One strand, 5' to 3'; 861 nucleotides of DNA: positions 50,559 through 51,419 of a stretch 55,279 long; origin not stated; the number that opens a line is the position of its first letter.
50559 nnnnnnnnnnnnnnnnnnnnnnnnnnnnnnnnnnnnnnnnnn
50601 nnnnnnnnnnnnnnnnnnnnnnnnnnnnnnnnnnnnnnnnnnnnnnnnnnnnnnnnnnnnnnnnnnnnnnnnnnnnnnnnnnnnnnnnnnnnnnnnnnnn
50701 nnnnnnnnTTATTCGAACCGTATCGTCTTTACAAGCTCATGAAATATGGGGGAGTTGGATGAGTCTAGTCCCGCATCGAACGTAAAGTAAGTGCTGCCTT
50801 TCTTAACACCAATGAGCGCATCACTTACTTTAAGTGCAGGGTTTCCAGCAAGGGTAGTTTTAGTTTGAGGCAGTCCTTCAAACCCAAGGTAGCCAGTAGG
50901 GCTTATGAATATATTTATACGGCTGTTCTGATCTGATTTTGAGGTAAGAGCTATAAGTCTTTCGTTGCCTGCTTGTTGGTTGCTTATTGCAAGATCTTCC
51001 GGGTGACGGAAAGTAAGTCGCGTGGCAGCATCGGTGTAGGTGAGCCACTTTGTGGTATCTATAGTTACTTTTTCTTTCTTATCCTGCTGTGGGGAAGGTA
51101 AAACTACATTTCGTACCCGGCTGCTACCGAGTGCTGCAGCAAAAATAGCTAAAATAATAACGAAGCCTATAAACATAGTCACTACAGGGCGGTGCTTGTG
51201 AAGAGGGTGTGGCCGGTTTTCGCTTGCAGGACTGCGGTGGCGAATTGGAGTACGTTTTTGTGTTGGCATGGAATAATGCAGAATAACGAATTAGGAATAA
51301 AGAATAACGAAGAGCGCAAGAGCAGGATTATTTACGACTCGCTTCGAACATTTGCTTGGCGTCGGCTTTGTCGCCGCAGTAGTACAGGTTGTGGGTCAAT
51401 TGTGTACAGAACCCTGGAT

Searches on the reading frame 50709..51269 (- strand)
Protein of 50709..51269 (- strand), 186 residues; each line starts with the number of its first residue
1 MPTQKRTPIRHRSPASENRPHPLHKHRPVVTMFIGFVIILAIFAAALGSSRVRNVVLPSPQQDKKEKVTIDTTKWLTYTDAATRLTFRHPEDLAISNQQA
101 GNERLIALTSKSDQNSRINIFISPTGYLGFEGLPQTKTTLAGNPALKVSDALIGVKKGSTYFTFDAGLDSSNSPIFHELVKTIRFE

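Call 10: search_protein_families(library=pfam, proteins=[window:50709-51269:-], max_evalue=1)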
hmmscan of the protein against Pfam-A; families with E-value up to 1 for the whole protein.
window:50709-51269:- (186 aa): 1 family
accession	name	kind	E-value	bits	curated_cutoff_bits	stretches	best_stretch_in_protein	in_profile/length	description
PF18084.6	ARTD15_N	-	0.065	13.8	26.3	1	39-71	13-44/80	ARTD15 N-terminal domain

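Call 13: find_encoding_contigs(protein=window:50709-51269:-, flank=4000, max_places=10)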
Protein window:50709-51269:- (186 aa): 2 contigs read that carry it; 2 places shown.
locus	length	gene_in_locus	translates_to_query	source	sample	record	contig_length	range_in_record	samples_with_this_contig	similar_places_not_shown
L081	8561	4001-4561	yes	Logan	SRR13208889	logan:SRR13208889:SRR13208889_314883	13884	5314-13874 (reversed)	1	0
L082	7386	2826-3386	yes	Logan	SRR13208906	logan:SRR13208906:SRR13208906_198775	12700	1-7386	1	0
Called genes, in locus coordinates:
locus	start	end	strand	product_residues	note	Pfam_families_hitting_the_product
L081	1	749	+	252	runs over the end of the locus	?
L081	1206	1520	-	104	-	-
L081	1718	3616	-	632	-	PF14488:DUF4434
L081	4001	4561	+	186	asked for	-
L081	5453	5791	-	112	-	-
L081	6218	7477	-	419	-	PF02540:NAD_synthase (weak), PF02568:ThiI (faint), PF03054:tRNA_Me_trans, PF20259:tRNA_Me_trans_M, PF20258:tRNA_Me_trans_C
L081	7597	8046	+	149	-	-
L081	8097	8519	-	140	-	PF00892:EamA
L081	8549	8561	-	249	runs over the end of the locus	PF23441:SDR (weak), PF00106:adh_short, PF08659:KR, PF13561:adh_short_C2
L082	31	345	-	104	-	-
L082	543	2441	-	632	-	PF14488:DUF4434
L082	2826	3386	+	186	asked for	-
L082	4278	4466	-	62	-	-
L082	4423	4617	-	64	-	-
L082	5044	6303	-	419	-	PF02540:NAD_synthase (weak), PF02568:ThiI (faint), PF03054:tRNA_Me_trans, PF20259:tRNA_Me_trans_M, PF20258:tRNA_Me_trans_C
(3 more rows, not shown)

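Call 23: find_homologous_proteins(query=window:50709-51269:-, max_evalue=1e-10)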
Query window:50709-51269:- (186 aa): 11 proteins with E <= 1e-10 among 169 candidates.
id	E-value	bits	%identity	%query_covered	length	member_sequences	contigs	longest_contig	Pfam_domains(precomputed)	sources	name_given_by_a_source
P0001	8.4e-118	409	100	100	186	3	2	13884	-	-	-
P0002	1.1e-96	340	83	100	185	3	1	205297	-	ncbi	-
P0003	8.9e-94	330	81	100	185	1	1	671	-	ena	-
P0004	2.0e-91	323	80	98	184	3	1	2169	-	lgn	-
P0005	1.5e-87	310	75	100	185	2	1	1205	-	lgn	-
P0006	2.2e-83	297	89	83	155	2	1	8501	-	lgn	-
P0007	3.8e-72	260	80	83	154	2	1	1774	-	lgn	-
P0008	1.1e-55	206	53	98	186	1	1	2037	-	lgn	-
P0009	8.9e-47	177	58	83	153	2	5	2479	-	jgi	jgi:hypothetical protein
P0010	6.3e-45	171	50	95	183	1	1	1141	-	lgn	-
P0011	2.5e-32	130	40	89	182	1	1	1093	-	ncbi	-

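Call 24: find_encoding_contigs(protein=P0002, flank=6000, max_places=3)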
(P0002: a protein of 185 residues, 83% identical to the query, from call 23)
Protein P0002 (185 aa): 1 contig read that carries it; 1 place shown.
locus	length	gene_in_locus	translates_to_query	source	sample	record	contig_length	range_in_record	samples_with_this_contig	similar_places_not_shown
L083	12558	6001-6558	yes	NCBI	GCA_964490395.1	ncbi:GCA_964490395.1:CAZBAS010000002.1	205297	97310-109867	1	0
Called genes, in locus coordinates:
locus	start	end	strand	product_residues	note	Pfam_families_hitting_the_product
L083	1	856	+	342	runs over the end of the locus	PF16289:PIN_12 (weak), PF18476:PIN_8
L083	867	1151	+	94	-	-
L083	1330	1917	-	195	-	PF18760:ART-PolyVal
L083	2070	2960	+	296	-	PF01820:Dala_Dala_lig_N, PF07478:Dala_Dala_lig_C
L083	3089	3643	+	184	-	-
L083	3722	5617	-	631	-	PF14488:DUF4434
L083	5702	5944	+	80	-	-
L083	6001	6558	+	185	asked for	-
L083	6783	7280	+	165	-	-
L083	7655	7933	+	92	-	-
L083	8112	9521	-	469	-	PF02540:NAD_synthase (weak), PF02568:ThiI (weak), PF03054:tRNA_Me_trans, PF20259:tRNA_Me_trans_M, PF20258:tRNA_Me_trans_C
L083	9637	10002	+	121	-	-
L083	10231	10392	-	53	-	PF02540:NAD_synthase (weak), PF02568:ThiI (weak), PF03054:tRNA_Me_trans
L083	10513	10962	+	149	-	-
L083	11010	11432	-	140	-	PF00892:EamA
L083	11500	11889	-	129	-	PF10604:Polyketide_cyc2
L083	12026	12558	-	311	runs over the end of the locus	PF00768:Peptidase_S11, PF13354:Beta-lactamase2, PF02113:Peptidase_S13 (weak)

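Call 25: find_encoding_contigs(protein=P0006, flank=8000, max_places=3)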
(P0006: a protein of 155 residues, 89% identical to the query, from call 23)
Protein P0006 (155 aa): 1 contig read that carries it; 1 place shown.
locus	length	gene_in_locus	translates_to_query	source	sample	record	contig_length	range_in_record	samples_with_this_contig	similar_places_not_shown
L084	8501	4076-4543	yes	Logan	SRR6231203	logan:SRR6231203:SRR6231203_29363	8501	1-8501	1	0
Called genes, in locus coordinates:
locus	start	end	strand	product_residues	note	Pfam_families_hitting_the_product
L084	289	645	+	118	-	-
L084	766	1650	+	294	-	PF01820:Dala_Dala_lig_N, PF07478:Dala_Dala_lig_C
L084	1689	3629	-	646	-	PF14488:DUF4434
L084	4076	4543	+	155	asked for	-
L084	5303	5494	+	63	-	-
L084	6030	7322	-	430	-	PF02540:NAD_synthase (faint), PF02568:ThiI (weak), PF03054:tRNA_Me_trans, PF20259:tRNA_Me_trans_M, PF20258:tRNA_Me_trans_C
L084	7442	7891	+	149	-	-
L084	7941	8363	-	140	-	PF00892:EamA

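Call 29: search_protein_families(library=ncbifam, proteins=[L083:6783-7280:+, L083:7655-7933:+, L084:5303-5494:+], max_evalue=10)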
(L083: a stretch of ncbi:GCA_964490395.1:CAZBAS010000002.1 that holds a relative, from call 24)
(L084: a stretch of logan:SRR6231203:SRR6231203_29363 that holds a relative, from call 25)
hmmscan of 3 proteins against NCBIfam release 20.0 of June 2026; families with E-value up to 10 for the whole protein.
L083:6783-7280:+ (165 aa): 1 family
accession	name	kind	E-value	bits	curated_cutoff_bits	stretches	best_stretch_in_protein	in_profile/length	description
TIGR00280.1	eL43_euk_arch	equivalog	0.047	14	95.8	1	126-160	10-44/92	50S ribosomal protein L37Ae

L083:7655-7933:+ (92 aa): 0 families

L084:5303-5494:+ (63 aa): 0 families

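Call 30: search_protein_families(library=pfam, proteins=[L083:6783-7280:+, L083:7655-7933:+, L084:5303-5494:+], max_evalue=10)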
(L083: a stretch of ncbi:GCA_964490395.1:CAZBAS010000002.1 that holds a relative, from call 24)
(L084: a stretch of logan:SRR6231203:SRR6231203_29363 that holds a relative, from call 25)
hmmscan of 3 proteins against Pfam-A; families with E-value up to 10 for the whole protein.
L083:6783-7280:+ (165 aa): 1 family
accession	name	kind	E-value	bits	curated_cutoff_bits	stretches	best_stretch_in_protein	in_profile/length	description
PF01780.25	Ribosomal_L37ae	-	0.16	12.5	21.9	1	126-160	7-41/85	Ribosomal L37ae protein family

L083:7655-7933:+ (92 aa): 0 families

L084:5303-5494:+ (63 aa): 0 families

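Call 31: find_encoding_contigs(protein=P0004, flank=3000, max_places=3)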
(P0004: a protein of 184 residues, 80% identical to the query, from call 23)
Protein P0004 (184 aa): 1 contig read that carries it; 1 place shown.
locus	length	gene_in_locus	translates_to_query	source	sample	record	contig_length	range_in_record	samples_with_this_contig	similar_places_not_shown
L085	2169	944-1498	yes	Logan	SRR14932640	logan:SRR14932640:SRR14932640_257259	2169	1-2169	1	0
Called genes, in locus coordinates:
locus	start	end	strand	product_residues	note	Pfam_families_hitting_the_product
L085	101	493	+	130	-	-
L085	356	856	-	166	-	-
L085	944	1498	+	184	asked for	-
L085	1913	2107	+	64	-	-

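Call 32: find_encoding_contigs(protein=P0007, flank=3000, max_places=3)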
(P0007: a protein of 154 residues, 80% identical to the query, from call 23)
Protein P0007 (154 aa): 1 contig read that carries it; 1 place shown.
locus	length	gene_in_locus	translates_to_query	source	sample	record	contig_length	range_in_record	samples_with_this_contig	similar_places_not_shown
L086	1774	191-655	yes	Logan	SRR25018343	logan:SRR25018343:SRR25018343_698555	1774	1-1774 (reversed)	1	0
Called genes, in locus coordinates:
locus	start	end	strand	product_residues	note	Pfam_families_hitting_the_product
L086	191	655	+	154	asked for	-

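Call 33: find_encoding_contigs(protein=P0009, flank=3000, max_places=5)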
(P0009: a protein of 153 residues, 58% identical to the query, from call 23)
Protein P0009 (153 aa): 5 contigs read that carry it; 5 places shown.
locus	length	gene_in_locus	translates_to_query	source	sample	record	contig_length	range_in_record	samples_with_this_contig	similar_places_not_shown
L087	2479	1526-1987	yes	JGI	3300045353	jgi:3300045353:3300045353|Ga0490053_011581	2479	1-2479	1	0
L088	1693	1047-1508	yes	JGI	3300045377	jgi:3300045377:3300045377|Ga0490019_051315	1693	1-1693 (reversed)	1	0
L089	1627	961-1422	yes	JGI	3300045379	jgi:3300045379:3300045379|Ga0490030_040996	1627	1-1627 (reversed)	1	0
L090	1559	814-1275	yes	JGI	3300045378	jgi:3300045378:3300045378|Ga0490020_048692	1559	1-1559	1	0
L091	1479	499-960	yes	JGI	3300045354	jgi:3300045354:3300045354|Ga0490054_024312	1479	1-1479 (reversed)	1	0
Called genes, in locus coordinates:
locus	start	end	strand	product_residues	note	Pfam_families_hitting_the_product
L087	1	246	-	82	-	?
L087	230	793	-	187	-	-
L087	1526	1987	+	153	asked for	-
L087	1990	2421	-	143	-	PF20259:tRNA_Me_trans_M, PF20258:tRNA_Me_trans_C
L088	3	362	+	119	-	?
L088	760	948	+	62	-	-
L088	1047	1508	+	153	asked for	-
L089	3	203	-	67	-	?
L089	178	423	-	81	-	-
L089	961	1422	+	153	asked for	-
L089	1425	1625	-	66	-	?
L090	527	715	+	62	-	-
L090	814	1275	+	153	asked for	-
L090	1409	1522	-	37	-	-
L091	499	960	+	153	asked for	-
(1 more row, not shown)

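Call 34: find_encoding_contigs(protein=P0008, flank=3000, max_places=3)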
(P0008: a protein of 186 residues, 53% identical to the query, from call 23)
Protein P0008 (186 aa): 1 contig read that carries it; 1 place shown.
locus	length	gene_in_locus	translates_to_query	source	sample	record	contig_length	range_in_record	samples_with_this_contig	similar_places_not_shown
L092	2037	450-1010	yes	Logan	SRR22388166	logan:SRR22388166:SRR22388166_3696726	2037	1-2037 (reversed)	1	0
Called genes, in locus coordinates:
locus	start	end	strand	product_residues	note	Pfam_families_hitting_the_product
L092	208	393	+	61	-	-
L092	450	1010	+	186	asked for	-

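Call 59: find_encoding_contigs(protein=P0005, flank=3000, max_places=3)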
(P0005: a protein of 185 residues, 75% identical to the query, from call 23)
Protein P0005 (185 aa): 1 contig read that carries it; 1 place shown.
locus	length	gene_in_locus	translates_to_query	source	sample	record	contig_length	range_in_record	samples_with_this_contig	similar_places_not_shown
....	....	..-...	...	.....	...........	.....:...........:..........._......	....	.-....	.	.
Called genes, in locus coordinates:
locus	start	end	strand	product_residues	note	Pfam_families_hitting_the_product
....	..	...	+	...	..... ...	-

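Call 71: search_protein_families(library=phrogs, proteins=[L083:7655-7933:+], max_evalue=0.1)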
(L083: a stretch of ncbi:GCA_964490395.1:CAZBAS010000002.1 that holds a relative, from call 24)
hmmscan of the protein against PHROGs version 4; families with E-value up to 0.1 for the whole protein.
L083:7655-7933:+ (92 aa): 0 families

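Call 72: search_protein_families(library=padloc, proteins=[L083:7655-7933:+, window:50709-51269:-], max_evalue=0.1)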
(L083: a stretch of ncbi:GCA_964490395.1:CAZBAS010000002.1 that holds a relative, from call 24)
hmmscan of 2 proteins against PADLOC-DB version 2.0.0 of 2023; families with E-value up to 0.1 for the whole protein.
L083:7655-7933:+ (92 aa): 0 families

window:50709-51269:- (186 aa): 0 families
